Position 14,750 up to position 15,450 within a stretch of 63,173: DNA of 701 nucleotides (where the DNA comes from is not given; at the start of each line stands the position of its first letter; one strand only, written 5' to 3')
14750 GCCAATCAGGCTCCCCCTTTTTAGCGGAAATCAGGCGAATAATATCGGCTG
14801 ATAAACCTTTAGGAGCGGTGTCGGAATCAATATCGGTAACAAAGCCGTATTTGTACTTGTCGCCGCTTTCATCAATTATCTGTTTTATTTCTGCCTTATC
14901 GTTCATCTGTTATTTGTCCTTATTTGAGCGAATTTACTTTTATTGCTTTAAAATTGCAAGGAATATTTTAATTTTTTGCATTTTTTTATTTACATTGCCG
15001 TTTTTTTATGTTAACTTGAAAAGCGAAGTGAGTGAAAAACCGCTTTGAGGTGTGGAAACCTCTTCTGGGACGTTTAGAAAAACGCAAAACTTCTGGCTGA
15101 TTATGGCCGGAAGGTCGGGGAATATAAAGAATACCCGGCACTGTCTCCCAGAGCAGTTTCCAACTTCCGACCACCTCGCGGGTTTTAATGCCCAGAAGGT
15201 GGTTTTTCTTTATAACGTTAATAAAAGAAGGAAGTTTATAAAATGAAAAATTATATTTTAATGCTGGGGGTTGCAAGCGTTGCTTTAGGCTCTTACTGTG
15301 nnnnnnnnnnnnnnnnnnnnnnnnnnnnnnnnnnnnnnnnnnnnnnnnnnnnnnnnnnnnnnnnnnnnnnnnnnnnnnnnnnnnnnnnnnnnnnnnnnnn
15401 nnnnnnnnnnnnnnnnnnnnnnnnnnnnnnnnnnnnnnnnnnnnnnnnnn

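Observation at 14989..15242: Ten copies of a long, highly structured 5' leader RNA (candidate new cis-regulatory RNA) upstream of every DUF4402-like paralog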

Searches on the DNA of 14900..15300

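Call 5: search_rna_families(source=window, start=14900, end=15300, threshold=evalue, max_evalue=10)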
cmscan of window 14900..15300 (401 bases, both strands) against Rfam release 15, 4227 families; matches with E-value up to 10: 8.
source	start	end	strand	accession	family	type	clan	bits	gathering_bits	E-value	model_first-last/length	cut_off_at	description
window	15105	15180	+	RF02221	sRNA-Xcc1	Gene; sRNA;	-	28.1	53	0.0066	1-87/87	no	sRNA-Xcc1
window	14977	15044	+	RF04270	mir-743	Gene; miRNA;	CL00136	23.1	67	0.021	1-75/75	no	mir-743 microRNA precursor family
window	15205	15229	+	RF01467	rli36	Gene; sRNA;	-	18.5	50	1.2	14-38/84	no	Listeria sRNA rli36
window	15129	15242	-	RF03000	LOOT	Gene; sRNA;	-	14.8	46.4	2.1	1-121/121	no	LOOT RNA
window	15221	15300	+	RF02612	BSR1350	Gene; sRNA;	-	13.8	216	7.1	1-80/176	3'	Brucella sRNA 1350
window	15003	15064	+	RF01706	Gut-1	Gene; sRNA;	-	13.6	50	7.1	1-77/77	no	Gut-1 RNA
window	14950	15053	-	RF04178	BTnc005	Gene; sRNA;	-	12.5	174.8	2.1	1-205/205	no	Bacteroides sRNA BTnc005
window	15066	15116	+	RF00114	S15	Cis-reg; leader;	CL00121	11.1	39.5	5.1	1-117/117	no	Ribosomal S15 leader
